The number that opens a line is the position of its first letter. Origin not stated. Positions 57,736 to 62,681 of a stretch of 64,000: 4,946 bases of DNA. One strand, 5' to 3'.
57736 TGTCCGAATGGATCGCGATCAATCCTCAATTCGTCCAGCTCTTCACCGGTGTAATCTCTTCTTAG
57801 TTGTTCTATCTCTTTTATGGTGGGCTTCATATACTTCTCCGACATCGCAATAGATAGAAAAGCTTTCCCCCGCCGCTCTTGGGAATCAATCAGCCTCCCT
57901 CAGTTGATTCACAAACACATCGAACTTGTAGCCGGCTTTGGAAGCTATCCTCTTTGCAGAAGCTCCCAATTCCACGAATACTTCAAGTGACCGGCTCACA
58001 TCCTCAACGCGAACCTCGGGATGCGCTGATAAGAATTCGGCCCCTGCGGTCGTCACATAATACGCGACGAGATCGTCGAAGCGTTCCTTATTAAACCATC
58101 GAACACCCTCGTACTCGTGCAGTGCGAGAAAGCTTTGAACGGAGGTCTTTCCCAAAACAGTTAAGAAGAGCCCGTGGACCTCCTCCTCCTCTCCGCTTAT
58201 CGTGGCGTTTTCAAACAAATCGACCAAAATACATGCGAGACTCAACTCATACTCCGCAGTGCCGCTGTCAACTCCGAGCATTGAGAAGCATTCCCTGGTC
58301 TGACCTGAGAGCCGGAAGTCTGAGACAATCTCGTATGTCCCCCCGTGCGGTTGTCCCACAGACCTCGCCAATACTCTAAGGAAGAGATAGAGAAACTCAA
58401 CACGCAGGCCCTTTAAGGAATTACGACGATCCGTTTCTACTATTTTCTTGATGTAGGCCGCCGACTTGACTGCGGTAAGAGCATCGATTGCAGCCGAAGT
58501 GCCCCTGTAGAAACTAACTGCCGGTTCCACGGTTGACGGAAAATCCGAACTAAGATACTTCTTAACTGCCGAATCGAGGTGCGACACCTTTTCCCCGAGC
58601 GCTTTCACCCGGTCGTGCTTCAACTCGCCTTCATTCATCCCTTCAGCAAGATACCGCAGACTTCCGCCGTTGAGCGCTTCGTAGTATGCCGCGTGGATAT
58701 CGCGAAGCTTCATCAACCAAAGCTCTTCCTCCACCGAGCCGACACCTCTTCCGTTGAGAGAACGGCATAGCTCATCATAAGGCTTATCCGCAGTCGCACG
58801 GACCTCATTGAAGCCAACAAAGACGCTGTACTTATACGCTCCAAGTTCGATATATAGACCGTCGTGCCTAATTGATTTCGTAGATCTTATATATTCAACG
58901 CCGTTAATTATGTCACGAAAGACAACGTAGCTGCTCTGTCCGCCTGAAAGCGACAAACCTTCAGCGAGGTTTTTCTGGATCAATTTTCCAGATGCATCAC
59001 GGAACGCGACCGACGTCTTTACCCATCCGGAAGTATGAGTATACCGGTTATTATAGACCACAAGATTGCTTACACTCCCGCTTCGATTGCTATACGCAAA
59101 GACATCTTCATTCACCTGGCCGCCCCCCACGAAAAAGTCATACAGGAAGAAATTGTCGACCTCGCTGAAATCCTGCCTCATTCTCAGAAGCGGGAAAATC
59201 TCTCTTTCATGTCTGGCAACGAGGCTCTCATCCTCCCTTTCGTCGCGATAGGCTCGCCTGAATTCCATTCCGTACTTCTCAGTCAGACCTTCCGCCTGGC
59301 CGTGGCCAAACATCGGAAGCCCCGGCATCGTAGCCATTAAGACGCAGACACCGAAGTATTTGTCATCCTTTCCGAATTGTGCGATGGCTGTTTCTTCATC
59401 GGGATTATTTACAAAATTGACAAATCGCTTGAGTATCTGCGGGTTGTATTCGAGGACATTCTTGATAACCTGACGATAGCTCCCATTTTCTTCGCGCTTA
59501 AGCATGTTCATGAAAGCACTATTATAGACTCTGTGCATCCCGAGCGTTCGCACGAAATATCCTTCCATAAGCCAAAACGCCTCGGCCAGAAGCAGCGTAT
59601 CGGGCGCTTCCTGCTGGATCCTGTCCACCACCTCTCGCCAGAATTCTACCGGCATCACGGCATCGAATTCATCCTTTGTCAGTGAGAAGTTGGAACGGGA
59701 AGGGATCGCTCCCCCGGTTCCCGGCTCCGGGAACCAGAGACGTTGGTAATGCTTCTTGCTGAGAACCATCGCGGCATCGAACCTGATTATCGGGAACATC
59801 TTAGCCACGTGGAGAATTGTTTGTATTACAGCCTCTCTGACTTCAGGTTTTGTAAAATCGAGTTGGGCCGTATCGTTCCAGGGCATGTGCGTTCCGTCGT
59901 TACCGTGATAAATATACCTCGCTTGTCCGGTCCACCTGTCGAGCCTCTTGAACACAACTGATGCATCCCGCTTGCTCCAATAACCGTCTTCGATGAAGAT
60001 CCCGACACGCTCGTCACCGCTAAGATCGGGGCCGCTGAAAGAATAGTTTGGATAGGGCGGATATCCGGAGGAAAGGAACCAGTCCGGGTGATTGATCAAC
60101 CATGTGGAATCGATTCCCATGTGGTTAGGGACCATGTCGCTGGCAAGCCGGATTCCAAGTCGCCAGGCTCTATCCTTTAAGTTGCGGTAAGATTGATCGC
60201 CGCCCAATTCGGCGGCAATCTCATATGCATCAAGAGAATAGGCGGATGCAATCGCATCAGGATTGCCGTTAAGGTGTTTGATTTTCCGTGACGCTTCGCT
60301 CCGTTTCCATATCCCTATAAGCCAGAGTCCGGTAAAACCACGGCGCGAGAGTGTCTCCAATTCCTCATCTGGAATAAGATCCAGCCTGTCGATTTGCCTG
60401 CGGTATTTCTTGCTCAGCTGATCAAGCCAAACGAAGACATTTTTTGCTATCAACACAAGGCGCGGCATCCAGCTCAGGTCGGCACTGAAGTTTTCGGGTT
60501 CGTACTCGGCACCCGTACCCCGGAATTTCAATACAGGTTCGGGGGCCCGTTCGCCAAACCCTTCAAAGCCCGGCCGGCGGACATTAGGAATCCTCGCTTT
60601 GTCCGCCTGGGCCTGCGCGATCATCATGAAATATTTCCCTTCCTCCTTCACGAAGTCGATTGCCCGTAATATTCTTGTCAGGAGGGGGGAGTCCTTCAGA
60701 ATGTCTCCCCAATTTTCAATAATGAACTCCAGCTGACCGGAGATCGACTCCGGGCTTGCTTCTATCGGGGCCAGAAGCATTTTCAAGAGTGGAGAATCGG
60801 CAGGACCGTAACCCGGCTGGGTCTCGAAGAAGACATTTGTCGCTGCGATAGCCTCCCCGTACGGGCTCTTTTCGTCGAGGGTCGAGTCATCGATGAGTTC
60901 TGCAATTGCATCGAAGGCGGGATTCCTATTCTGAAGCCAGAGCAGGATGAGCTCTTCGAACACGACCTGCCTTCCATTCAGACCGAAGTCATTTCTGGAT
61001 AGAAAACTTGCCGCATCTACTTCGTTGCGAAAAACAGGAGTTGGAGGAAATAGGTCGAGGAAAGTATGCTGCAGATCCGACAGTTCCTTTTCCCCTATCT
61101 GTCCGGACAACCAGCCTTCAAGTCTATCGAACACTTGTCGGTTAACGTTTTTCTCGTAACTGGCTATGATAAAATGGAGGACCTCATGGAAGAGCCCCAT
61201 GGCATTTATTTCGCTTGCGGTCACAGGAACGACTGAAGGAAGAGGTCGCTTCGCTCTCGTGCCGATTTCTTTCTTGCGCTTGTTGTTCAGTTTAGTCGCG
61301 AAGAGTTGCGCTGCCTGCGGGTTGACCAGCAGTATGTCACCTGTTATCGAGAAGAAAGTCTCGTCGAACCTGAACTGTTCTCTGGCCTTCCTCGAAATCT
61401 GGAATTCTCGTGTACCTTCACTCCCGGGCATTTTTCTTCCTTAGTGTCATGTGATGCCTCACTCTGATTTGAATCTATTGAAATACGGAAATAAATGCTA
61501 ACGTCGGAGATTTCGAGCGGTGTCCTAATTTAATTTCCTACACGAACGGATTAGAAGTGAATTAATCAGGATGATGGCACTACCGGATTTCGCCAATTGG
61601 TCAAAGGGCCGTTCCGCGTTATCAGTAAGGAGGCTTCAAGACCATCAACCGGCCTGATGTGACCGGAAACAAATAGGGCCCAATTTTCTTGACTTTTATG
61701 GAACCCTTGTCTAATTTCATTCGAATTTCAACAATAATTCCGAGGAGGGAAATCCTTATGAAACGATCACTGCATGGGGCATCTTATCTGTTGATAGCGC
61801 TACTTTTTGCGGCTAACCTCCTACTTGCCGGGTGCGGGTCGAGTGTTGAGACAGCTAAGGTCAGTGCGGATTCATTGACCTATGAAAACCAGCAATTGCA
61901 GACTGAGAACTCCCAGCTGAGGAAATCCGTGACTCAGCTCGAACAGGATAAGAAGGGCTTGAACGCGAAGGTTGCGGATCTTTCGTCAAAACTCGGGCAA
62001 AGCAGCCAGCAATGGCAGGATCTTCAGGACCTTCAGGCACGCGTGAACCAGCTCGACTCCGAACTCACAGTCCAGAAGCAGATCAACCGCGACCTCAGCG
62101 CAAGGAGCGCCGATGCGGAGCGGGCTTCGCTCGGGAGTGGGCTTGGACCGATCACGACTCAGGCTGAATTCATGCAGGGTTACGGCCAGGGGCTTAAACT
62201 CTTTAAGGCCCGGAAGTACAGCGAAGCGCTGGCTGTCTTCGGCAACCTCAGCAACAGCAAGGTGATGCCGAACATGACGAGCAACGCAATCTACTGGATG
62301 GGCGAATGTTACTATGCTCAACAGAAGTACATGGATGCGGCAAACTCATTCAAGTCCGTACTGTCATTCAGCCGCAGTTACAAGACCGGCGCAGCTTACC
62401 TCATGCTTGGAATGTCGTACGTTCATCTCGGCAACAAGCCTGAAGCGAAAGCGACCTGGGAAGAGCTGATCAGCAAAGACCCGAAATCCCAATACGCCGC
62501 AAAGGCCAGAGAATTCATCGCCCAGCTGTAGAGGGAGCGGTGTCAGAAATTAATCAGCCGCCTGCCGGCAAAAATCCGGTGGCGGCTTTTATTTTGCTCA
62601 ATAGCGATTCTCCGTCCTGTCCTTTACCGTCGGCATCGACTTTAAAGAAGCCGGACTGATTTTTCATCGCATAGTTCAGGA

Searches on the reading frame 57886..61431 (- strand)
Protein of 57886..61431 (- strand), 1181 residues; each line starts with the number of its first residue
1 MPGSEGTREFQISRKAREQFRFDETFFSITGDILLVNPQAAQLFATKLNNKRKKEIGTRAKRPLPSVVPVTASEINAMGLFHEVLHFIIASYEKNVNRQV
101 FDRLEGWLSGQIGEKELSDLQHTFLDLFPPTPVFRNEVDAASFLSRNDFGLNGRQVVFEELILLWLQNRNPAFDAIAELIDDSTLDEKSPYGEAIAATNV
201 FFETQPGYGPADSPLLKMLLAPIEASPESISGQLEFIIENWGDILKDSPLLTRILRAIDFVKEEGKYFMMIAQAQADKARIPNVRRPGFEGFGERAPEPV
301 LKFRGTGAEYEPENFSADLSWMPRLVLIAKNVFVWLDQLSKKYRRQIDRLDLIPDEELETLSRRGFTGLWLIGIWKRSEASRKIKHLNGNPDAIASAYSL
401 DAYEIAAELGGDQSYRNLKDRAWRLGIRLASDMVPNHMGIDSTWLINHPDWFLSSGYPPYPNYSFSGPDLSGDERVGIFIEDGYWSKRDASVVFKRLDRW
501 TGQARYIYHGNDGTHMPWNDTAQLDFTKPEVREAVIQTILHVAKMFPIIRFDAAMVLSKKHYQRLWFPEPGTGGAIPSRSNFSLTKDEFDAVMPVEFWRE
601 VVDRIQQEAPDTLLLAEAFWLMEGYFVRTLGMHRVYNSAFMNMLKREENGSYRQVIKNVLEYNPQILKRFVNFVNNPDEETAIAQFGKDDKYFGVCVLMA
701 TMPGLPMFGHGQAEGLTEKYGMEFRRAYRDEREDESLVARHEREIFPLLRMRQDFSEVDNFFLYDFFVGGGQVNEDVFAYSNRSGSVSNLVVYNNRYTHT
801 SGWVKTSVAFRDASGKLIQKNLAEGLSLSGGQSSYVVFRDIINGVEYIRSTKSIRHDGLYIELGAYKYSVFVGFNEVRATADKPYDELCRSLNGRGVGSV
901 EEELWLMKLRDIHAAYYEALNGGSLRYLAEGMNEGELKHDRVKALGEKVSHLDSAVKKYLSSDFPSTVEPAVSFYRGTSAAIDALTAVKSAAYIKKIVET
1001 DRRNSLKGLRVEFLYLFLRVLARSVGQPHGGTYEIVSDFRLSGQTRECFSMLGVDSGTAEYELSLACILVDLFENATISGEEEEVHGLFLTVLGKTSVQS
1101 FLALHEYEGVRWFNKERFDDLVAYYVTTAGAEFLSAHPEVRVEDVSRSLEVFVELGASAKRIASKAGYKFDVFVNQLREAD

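Call 71: search_protein_families(library=pfam, proteins=[window:57886-61431:-], max_evalue=0.00001)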
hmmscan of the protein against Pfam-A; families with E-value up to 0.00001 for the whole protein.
window:57886-61431:- (1181 aa): 1 family
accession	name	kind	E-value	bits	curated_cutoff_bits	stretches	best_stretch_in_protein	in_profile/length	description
PF00128.31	Alpha-amylase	-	3.9e-10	40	22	1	358-723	25-361/446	Alpha amylase, catalytic domain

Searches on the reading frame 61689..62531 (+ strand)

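Call 71: search_protein_families(library=pfam, proteins=[window:61689-62531:+], max_evalue=0.00001)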
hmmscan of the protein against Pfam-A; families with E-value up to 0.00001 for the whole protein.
window:61689-62531:+ (280 aa): 6 families
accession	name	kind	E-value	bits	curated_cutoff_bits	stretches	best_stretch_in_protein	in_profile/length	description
PF13174.12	TPR_6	-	6e-13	49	26.3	1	236-267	2-33/33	Tetratricopeptide repeat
PF07719.23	TPR_2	-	4.1e-10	39.4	27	0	235-266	2-33/34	Tetratricopeptide repeat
PF00515.34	TPR_1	-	6.6e-08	32.5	27.8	0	200-227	3-30/34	Tetratricopeptide repeat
PF14559.12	TPR_19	-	5.2e-06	27.1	25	0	209-271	2-63/68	Tetratricopeptide repeat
PF13432.12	TPR_16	-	6.5e-06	26.9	32.7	0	208-256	7-53/65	Tetratricopeptide repeat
PF12895.13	ANAPC3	-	8.9e-06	26.3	27.2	0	176-256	4-78/82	Anaphase-promoting complex, cyclosome, subunit 3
